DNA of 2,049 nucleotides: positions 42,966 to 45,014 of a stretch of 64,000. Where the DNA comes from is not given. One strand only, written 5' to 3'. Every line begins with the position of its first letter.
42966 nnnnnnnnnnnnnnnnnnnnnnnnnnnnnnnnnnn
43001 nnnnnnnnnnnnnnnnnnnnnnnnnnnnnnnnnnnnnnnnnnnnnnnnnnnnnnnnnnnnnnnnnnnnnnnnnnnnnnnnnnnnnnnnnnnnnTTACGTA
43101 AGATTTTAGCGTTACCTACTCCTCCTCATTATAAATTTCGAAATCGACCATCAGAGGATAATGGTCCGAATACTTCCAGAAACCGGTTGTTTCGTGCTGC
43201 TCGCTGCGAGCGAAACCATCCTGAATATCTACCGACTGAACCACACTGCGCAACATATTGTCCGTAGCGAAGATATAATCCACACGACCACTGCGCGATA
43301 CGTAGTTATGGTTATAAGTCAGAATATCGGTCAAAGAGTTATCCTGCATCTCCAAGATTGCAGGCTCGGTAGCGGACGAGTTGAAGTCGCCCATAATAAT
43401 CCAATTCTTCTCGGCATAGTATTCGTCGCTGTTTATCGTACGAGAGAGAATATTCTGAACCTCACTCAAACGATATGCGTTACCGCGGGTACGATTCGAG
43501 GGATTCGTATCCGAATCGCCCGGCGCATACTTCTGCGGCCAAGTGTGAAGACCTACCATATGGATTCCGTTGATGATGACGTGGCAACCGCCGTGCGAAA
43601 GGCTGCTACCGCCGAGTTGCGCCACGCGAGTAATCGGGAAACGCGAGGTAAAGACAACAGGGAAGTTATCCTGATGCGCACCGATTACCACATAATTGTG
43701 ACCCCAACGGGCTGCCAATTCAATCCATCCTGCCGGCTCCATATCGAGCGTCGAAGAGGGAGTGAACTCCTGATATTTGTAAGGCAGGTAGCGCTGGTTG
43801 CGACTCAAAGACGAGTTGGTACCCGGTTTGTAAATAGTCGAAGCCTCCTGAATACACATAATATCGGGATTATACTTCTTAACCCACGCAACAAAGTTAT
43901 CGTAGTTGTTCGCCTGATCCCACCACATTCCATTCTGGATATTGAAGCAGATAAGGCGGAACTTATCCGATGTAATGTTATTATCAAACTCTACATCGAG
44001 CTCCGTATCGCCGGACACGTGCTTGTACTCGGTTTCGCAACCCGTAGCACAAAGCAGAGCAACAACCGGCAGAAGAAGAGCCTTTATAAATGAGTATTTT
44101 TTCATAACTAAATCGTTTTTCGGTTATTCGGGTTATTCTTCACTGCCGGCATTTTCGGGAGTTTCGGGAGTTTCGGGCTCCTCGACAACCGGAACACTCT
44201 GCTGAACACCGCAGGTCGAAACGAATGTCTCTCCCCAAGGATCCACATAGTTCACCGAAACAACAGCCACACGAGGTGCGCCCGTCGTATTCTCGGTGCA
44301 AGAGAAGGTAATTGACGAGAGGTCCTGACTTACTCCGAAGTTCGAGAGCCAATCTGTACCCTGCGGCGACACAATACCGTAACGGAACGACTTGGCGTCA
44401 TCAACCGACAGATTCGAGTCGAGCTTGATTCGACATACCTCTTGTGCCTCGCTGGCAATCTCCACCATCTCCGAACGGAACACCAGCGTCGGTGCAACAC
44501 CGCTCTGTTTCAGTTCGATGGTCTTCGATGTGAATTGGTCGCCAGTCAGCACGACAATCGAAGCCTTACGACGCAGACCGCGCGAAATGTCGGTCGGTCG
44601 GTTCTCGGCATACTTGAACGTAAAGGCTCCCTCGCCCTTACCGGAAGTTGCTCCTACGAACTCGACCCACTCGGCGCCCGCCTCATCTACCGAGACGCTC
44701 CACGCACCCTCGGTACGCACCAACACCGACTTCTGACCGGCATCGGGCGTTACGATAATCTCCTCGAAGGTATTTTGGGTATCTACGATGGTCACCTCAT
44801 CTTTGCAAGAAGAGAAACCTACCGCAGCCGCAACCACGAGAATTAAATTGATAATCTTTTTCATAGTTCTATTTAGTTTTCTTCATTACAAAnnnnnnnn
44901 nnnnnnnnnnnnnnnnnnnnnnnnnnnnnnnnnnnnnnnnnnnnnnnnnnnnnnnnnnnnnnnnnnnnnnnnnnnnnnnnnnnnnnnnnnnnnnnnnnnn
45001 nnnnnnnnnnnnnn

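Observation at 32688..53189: SusC/SusD locus with phosphoesterases instead of glycosidases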

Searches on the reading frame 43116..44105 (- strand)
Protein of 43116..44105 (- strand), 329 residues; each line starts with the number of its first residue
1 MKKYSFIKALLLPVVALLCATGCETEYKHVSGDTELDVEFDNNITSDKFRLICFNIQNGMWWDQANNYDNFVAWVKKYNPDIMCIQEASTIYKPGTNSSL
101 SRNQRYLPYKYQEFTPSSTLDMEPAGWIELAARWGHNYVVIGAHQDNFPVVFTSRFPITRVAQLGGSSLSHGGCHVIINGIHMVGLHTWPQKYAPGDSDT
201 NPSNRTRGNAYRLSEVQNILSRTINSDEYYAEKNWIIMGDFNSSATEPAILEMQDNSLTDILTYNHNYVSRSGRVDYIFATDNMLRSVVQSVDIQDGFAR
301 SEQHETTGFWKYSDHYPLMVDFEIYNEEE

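Call 3: search_protein_families(library=pfam, proteins=[window:43116-44105:-], max_evalue=0.01)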
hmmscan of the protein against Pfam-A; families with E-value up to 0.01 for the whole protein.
window:43116-44105:- (329 aa): 1 family
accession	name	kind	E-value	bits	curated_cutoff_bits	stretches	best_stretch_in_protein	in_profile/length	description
PF03372.29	Exo_endo_phos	-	4.2e-16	59.8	24.5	1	54-315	3-225/225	Endonuclease/Exonuclease/phosphatase family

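Call 4: search_protein_families(library=ncbifam, proteins=[window:43116-44105:-], max_evalue=0.01)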
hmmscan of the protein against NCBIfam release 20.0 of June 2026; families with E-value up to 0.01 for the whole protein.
window:43116-44105:- (329 aa): 4 families
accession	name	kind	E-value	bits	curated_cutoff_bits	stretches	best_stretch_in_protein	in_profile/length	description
TIGR00633.1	xth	equivalog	3.9e-09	36.4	99.05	1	50-89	2-37/255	exodeoxyribonuclease III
NF033681.1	ExeM_NucH_DNase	subfamily_domain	2.1e-08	33.5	300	1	206-322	410-544/546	ExeM/NucH family extracellular endonuclease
TIGR00195.1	exoDNase_III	equivalog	1.7e-06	27.9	182.55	0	51-89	3-36/254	exodeoxyribonuclease III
NF003842.0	PRK05421.1-4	equivalog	4.3e-05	23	144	1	40-90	22-71/259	endonuclease/exonuclease/phosphatase family protein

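Call 15: find_encoding_contigs(protein=window:43116-44105:-, flank=10000, max_places=6)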
Protein window:43116-44105:- (329 aa): 4 contigs read that carry it; 3 places shown.
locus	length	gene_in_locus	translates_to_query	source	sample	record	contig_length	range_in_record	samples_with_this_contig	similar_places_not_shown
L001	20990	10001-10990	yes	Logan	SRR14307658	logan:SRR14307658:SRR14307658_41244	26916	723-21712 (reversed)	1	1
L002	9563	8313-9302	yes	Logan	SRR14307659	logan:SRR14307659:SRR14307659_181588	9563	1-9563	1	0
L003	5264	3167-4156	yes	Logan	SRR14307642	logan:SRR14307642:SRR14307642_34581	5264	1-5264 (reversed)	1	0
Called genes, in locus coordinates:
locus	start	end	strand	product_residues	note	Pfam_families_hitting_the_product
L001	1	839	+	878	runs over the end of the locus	PF01055:Glyco_hydro_31_2nd, PF21365:Glyco_hydro_31_3rd, PF17137:DUF5110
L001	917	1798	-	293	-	PF09992:NAGPA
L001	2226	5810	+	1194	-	PF13149:Mfa_like_1 (faint)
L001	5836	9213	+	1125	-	-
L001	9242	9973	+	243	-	PF13004:BACON (faint)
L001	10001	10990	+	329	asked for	PF03372:Exo_endo_phos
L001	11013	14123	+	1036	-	PF13620:CarboxypepD_reg, PF13715:CarbopepD_reg_2, PF07715:Plug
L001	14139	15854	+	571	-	PF14322:SusD-like_3, PF07980:SusD_RagB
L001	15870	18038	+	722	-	PF18942:DUF5689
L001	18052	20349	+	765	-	PF18942:DUF5689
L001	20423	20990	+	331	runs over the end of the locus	-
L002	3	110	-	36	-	?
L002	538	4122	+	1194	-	PF13149:Mfa_like_1 (faint)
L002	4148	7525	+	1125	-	-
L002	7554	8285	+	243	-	PF13004:BACON (faint)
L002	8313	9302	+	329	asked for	PF03372:Exo_endo_phos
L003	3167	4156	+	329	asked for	PF03372:Exo_endo_phos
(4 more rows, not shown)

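Call 24: search_solved_structures(query=window:43116-44105:-, max_evalue=0.01, show_alignments=2)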
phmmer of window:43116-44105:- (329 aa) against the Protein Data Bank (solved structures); distinct sequences matched with E-value up to 0.01: 0.

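Call 37: search_solved_structures(query=A2, max_evalue=1, show_alignments=0)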
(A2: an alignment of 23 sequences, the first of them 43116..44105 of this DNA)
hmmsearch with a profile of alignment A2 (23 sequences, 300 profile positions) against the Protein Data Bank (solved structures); distinct sequences matched with E-value up to 1: 78 (the best 60 are shown).
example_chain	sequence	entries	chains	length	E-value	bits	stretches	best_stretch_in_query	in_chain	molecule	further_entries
2v0s_A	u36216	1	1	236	6.9e-11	45.2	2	199-296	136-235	LR1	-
8sp5_A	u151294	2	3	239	1.4e-10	44.2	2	199-297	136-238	LINE-1 retrotransposon endonuclease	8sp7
1vyb_A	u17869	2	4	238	2.6e-10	43.3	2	199-296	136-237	ORF2 CONTAINS A REVERSE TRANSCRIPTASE DOMAIN | LINE-1 retrotransposable element ORF2 protein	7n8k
2v0r_A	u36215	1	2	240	3e-10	43.1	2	199-296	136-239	LTX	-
7n8s_A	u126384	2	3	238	2e-09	40.4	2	199-296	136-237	LINE-1 retrotransposable element ORF2 protein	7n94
3w2y_A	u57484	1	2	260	2.2e-09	40.3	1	49-297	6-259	Exodeoxyribonuclease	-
3fzi_A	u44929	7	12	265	2.6e-09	40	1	50-298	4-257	Exodeoxyribonuclease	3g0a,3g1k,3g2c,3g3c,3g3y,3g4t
3w2x_A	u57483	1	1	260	2.7e-09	39.9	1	49-297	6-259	Exodeoxyribonuclease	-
3g91_A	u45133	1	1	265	2.9e-09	39.8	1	50-298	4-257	Exodeoxyribonuclease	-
9k6g_A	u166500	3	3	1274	3.5e-09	39.6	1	199-299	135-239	LINE-1 retrotransposable element ORF2 protein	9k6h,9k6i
8uw3_A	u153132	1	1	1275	3.6e-09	39.6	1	199-299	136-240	LINE-1 retrotransposable element ORF2 protein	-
8ka3_A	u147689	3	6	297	4.4e-09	39.3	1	48-294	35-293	DNA-(apurinic or apyrimidinic site) endonuclease, chloroplastic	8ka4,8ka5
2o3c_A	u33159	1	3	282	4.7e-09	39.2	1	42-120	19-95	APEX nuclease 1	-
9hdo_A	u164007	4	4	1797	6.7e-09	38.7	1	199-299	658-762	LINE-1 retrotransposable element ORF2 protein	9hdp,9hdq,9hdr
8sxt_A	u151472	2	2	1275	8.9e-09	38.3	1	199-299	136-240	LINE-1 retrotransposable element ORF2 protein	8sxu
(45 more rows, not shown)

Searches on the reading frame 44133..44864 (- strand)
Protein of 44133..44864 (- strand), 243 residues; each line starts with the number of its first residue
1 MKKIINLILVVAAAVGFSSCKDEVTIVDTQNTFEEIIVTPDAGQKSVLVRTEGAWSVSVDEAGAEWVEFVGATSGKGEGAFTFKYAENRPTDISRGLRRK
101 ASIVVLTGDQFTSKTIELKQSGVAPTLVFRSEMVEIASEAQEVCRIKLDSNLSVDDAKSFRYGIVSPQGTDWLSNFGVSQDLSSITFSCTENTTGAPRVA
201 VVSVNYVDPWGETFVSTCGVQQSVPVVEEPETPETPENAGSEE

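Call 3: search_protein_families(library=pfam, proteins=[window:44133-44864:-], max_evalue=0.01)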
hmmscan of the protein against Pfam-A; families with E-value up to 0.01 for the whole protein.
window:44133-44864:- (243 aa): 2 families
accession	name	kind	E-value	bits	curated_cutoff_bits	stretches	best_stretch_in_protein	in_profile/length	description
PF13004.13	BACON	-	2.6e-06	27.7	25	1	171-206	10-47/61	Putative binding domain, N-terminal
PF19190.6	BACON_2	-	0.0024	18.2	25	0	36-99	12-76/94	Viral BACON domain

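Call 4: search_protein_families(library=ncbifam, proteins=[window:44133-44864:-], max_evalue=0.01)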
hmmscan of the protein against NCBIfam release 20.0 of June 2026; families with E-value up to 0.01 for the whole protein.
window:44133-44864:- (243 aa): 2 families
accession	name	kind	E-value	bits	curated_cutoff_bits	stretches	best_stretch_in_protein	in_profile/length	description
NF050142.1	PG1828_fam_lipo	equivalog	0.0002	22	50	1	1-25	1-24/59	PG1828 family lipoprotein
NF053690.1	BamK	equivalog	0.0086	16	120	0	1-31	1-31/199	BamK family beta-barrel-assembly machinery protein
